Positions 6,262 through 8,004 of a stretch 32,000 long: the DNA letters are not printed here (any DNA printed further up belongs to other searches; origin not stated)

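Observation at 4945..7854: BrxL-type AAA+ ATPase without a Lon domain, plus an EEP nuclease/phosphatase and a 179-aa unknown: candidate three-gene defence-like module outside any BREX context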

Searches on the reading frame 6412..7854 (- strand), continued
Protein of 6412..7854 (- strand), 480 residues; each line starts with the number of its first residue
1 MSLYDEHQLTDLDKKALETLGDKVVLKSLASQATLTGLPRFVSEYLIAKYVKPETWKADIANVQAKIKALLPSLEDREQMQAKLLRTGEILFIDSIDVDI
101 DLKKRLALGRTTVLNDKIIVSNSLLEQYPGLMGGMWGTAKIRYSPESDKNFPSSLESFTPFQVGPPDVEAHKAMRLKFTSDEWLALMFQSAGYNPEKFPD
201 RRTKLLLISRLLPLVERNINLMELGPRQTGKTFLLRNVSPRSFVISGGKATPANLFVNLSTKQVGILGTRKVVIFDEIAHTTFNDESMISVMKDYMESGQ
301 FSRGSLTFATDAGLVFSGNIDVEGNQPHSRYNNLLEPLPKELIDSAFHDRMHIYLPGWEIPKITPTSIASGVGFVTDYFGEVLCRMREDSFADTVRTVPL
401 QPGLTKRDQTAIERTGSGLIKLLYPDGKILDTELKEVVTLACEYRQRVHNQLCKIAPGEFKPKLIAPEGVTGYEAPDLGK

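Call 37: search_protein_families(library=pfam, proteins=[L016:11364-14489:+, L016:14845-16026:+, L018:11191-13143:+, L024:9658-11562:+, L001:11443-13257:+, L011:12384-14561:+, L011:14574-16412:+, L023:15769-18885:+, L018:7610-9145:+, L022:2998-4611:+], max_evalue=0.01)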
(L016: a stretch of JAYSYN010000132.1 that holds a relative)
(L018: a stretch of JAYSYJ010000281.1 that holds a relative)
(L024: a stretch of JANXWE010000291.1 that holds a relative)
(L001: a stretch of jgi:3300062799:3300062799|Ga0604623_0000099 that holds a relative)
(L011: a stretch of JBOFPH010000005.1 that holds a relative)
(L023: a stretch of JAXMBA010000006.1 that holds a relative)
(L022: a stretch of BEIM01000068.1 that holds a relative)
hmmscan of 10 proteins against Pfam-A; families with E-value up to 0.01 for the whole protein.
L016:11364-14489:+ (1041 aa): 5 families
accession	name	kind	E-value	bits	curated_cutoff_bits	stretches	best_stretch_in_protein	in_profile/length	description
PF02463.25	SMC_N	-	8e-14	52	40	2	5-68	4-70/220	RecF/RecN/SMC N terminal domain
PF13476.12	AAA_23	-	1.4e-11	45.9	27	1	5-186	1-171/201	AAA domain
PF13555.12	AAA_29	-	1.6e-07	31.4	27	1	5-53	3-50/61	P-loop containing region of AAA domain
PF13304.12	AAA_21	-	4.6e-05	24.1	27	1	29-82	3-68/304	AAA domain, putative AbiEii toxin, Type IV TA system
PF13558.12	SbcC_Walker_B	-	0.00013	22.6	27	1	947-997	33-87/90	SbcC/RAD50-like, Walker B motif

L016:14845-16026:+ (393 aa): 2 families
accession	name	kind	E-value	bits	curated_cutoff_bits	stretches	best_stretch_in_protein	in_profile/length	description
PF01979.26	Amidohydro_1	-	9.2e-28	97.9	25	1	50-371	1-322/345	Amidohydrolase family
PF07969.17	Amidohydro_3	-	1.8e-15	57.8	29.7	1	273-364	350-445/472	Amidohydrolase family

L018:11191-13143:+ (650 aa): 15 families
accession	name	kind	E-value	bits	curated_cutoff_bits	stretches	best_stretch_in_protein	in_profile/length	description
PF13086.12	AAA_11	-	6.8e-59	200.2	27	1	199-418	1-256/257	AAA domain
PF13087.12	AAA_12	-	3.6e-54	183.7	27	1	427-621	2-194/195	AAA domain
PF13604.12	AAA_30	-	2.3e-14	54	27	1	199-262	1-65/191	AAA domain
PF13245.12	AAA_19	-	9.3e-11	42.5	25.1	1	204-413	1-130/134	AAA domain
PF21138.3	SMUBP-2_HCS1_1B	-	8.2e-10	39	27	1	31-141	5-119/129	Helicase SMUBP-2/HCS1, 1B domain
PF01443.25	Viral_helicase1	-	7.7e-06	26.3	21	0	219-245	2-27/228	Viral superfamily 1 RNA helicase core domain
PF05127.21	NAT10_TcmA_helicase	-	6.9e-05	23.2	22.7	0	220-263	2-46/176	RNA cytidine acetyltransferase NAT10/TcmA, helicase domain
PF13401.12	AAA_22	-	0.00011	23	27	1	215-270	5-61/130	AAA domain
PF04851.21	ResIII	-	0.00028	21.3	22.5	1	170-272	20-82/164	Type III restriction enzyme, res subunit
PF20720.3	nSTAND3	-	0.00051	20.2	27.2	1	208-249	10-51/155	Novel STAND NTPase 3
PF00580.27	UvrD-helicase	-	0.00068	19.8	23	1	200-267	1-69/271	UvrD/REP helicase N-terminal domain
PF00270.35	DEAD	-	0.0007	19.8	26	1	202-269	2-71/167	DEAD/DEAH box helicase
PF13191.12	AAA_16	-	0.0011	19.9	32.6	1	216-291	25-102/167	AAA ATPase domain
PF25199.1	nSTAND_NTPase5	-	0.0031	17.8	34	1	215-266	41-93/145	Novel STAND NTPase 5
PF13481.12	AAA_25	-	0.0091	16.1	27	0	211-252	29-66/195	AAA domain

L024:9658-11562:+ (634 aa): 15 families
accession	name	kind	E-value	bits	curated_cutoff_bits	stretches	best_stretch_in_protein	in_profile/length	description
PF13086.12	AAA_11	-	1.9e-58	198.7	27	1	183-402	1-256/257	AAA domain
PF13087.12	AAA_12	-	4.9e-54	183.3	27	1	411-605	2-194/195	AAA domain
PF13604.12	AAA_30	-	1.4e-14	54.7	27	1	183-246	1-65/191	AAA domain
PF13245.12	AAA_19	-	7.3e-11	42.8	25.1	1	188-397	1-130/134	AAA domain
PF21138.3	SMUBP-2_HCS1_1B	-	7.9e-10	39.1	27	1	15-125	5-119/129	Helicase SMUBP-2/HCS1, 1B domain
PF01443.25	Viral_helicase1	-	3.8e-05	24.1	21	0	203-229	2-27/228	Viral superfamily 1 RNA helicase core domain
PF05127.21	NAT10_TcmA_helicase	-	8.5e-05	22.9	22.7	0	204-249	2-48/176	RNA cytidine acetyltransferase NAT10/TcmA, helicase domain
PF04851.21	ResIII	-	0.00017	22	22.5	1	154-257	20-83/164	Type III restriction enzyme, res subunit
PF13401.12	AAA_22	-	0.00021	22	27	1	199-249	5-56/130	AAA domain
PF20720.3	nSTAND3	-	0.00047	20.3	27.2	1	192-233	10-51/155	Novel STAND NTPase 3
PF00270.35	DEAD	-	0.00069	19.8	26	1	186-253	2-71/167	DEAD/DEAH box helicase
PF00580.27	UvrD-helicase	-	0.00074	19.7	23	1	184-249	1-67/271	UvrD/REP helicase N-terminal domain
PF13191.12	AAA_16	-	0.00087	20.3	32.6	1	200-285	25-113/167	AAA ATPase domain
PF25199.1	nSTAND_NTPase5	-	0.0022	18.2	34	1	199-250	41-93/145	Novel STAND NTPase 5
PF13481.12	AAA_25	-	0.0033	17.5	27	1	186-270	20-98/195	AAA domain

L001:11443-13257:+ (604 aa): 1 family
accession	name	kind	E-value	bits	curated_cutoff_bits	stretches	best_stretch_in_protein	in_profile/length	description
PF09346.15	SMI1_KNR4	-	0.00046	21.2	25.4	1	299-323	4-28/125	SMI1 / KNR4 family (SUKH-1)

L011:12384-14561:+ (725 aa): 6 families
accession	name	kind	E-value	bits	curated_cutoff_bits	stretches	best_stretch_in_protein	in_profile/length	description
PF00773.25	RNB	-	1.3e-97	327.5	29.3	1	261-587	1-325/326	RNB domain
PF17876.7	CSD2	-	9.6e-23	80.5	26.2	1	164-239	1-74/74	Cold shock domain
PF00575.29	S1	-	5.3e-09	36.8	22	1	635-704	7-64/74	S1 RNA binding domain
PF08206.17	OB_RNB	-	6.3e-06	26.2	24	1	82-144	1-58/58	Ribonuclease B OB domain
PF18614.7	RNase_II_C_S1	-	0.0011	19.2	26.6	0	689-713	34-58/59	RNase II-type exonuclease C-terminal S1 domain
PF25049.1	OB_HELZ2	-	0.0065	16.7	29.3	0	116-149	55-89/90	3'-5' exoribonuclease HELZ2, OB-fold domain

L011:14574-16412:+ (612 aa): 8 families
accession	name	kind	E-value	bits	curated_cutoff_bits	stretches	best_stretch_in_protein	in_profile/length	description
PF08534.16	Redoxin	-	4.3e-16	59.5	26.6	1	47-174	2-137/148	Redoxin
PF00578.27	AhpC-TSA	-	1.7e-14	54.2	26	1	47-167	1-123/124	AhpC/TSA family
PF03712.20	Cu2_monoox_C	-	4.3e-07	30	23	1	483-606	12-136/157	Copper type II ascorbate-dependent monooxygenase, C-terminal domain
PF13905.12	Thioredoxin_8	-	0.00013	22.7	27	1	74-162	2-91/94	Thioredoxin-like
PF13442.11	Cytochrome_CBB3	-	0.00029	21.5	27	1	233-280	7-52/68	Cytochrome C oxidase, cbb3-type, subunit III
PF13098.12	Thioredoxin_2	-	0.00038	21.2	27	1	71-172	3-96/104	Thioredoxin-like domain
PF14376.11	Haem_bd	-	0.001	19.5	27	0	267-307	96-132/133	Haem-binding domain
PF20029.6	DUF6436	-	0.0043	17.2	27.3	0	64-212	11-129/133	Domain of unknown function (DUF6436)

L023:15769-18885:+ (1038 aa): 0 families

L018:7610-9145:+ (511 aa): 4 families
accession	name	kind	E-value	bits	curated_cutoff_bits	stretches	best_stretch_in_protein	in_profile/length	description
PF05099.18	TerB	-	3.6e-10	40.6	24.4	1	298-404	3-109/118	Tellurite resistance protein TerB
PF00333.26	Ribosomal_S5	-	0.0047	17.4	27.1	0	130-152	37-59/65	Ribosomal protein S5, N-terminal domain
PF14520.12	HHH_5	-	0.0048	17.8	27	0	99-142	8-54/57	Helix-hairpin-helix domain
PF10391.15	DNA_pol_lambd_f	-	0.0054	17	29.8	0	99-121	7-29/51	Fingers domain of DNA polymerase lambda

L022:2998-4611:+ (537 aa): 1 family
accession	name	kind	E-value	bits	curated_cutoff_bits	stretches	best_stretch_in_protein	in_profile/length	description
PF05099.18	TerB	-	0.00021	22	24.4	1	298-370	5-78/118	Tellurite resistance protein TerB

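Call 48: search_protein_families(library=phrogs, proteins=[window:6412-7854:-], max_evalue=0.01)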
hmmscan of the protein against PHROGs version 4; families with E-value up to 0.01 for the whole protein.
window:6412-7854:- (480 aa): 1 family
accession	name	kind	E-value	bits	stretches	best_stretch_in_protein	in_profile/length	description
phrog_6542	-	other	7.7e-08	32.3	1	182-309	155-292/435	protease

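Call 108: find_encoding_contigs(protein=P0114, flank=10000, max_places=1)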
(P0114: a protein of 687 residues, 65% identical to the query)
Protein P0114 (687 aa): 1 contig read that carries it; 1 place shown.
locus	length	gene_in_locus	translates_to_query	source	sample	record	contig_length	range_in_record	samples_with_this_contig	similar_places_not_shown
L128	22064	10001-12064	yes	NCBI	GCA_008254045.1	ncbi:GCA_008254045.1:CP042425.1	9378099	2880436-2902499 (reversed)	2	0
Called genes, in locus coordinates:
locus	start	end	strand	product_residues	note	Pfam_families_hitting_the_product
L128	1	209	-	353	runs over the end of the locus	PF02563:Poly_export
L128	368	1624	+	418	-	PF04932:Wzy_C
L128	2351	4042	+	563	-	PF03321:GH3, PF23571:GH3_M, PF23572:GH3_C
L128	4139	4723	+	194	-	-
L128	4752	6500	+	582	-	-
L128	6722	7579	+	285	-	PF00702:Hydrolase, PF13344:Hydrolase_6, PF13419:HAD_2 (faint), PF13242:Hydrolase_like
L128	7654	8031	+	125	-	-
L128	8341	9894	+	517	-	PF05099:TerB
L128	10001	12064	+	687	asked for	PF20442:BrxL_N, PF13337:BrxL_ATPase, PF05362:Lon_C, PF13541:ChlI (weak)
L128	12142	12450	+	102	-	-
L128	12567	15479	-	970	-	PF23500:DUF7133, PF00034:Cytochrom_C (faint), PF13442:Cytochrome_CBB3 (faint)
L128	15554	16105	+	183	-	PF05685:Uma2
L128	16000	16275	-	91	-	-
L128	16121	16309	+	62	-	-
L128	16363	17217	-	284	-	PF00756:Esterase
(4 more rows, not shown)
